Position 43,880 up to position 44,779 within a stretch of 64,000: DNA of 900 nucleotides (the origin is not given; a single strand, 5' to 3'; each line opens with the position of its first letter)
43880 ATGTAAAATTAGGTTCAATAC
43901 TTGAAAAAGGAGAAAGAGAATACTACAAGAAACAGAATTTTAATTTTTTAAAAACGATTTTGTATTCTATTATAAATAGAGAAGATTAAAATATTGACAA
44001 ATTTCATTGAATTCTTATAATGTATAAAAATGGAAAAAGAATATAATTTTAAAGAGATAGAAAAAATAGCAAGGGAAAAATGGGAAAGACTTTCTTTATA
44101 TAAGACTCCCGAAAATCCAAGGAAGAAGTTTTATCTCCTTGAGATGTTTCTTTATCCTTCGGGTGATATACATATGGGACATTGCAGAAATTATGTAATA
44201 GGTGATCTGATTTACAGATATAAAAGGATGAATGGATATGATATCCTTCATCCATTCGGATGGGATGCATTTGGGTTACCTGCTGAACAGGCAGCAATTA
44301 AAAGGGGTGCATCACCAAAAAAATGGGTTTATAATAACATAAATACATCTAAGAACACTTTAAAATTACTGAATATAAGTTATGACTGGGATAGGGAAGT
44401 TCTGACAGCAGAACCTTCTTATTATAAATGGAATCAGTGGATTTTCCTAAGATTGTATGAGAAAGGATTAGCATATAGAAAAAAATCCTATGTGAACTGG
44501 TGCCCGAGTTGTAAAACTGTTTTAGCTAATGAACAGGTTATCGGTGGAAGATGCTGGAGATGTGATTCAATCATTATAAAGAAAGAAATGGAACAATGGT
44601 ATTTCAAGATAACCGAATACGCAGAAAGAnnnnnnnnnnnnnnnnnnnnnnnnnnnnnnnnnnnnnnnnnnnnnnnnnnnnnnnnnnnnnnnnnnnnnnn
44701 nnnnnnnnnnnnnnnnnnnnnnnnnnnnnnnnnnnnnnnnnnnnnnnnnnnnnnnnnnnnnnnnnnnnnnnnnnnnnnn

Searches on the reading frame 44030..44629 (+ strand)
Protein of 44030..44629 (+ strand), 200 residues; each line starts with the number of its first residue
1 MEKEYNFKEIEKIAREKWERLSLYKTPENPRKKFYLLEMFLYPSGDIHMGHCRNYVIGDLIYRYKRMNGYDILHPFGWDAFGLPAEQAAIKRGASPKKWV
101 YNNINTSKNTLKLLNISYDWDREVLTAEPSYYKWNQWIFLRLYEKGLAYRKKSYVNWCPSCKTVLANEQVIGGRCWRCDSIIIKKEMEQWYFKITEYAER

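Call 39: search_solved_structures(query=window:44030-44629:+, show_alignments=2, max_evalue=1e-10)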
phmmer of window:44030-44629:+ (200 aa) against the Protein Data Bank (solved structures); distinct sequences matched with E-value up to 1e-10: 47.
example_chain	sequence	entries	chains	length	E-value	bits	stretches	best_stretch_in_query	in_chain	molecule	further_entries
1h3n_A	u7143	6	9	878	3.1e-80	271.8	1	4-200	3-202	LEUCYL-TRNA SYNTHETASE | AMINOACYL-TRNA SYNTHETASE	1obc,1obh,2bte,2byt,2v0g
2v0c_A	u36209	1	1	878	3.1e-80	271.8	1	4-200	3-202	AMINOACYL-TRNA SYNTHETASE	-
9twu_A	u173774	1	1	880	2.2e-71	242.8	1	1-199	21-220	Leucine--tRNA ligase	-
9twt_A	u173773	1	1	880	2.2e-71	242.8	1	1-199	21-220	Leucine--tRNA ligase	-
9twv_A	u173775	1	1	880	2.2e-71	242.8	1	1-199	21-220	Leucine--tRNA ligase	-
9twr_A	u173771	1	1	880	2.2e-71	242.8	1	1-199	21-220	Leucine--tRNA ligase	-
3zgz_A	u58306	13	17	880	2.2e-71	242.8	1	1-199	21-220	LEUCINE--TRNA LIGASE | LEUCYL-TRNA SYNTHETASE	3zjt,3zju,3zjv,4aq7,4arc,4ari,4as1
5omw_A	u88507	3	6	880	2.2e-71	242.8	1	1-199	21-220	Leucine--tRNA ligase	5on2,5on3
9tws_A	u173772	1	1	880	2.2e-71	242.8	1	1-199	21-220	Leucine--tRNA ligase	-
9tjw_A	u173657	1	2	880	1.3e-70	240.3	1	1-199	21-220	Leucine--tRNA ligase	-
9tjv_A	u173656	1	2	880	8.5e-70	237.7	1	1-199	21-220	Leucine--tRNA ligase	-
7nua_A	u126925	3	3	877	1.3e-69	237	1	1-199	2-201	Leucine--tRNA ligase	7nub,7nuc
7nty_A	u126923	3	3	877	1.3e-69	237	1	1-199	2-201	Leucine--tRNA ligase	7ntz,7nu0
6q89_A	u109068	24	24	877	1.3e-69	237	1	1-199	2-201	Leucine--tRNA ligase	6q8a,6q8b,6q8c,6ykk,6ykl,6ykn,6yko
7nu1_A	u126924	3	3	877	1.1e-68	234.1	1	1-199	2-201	Leucine--tRNA ligase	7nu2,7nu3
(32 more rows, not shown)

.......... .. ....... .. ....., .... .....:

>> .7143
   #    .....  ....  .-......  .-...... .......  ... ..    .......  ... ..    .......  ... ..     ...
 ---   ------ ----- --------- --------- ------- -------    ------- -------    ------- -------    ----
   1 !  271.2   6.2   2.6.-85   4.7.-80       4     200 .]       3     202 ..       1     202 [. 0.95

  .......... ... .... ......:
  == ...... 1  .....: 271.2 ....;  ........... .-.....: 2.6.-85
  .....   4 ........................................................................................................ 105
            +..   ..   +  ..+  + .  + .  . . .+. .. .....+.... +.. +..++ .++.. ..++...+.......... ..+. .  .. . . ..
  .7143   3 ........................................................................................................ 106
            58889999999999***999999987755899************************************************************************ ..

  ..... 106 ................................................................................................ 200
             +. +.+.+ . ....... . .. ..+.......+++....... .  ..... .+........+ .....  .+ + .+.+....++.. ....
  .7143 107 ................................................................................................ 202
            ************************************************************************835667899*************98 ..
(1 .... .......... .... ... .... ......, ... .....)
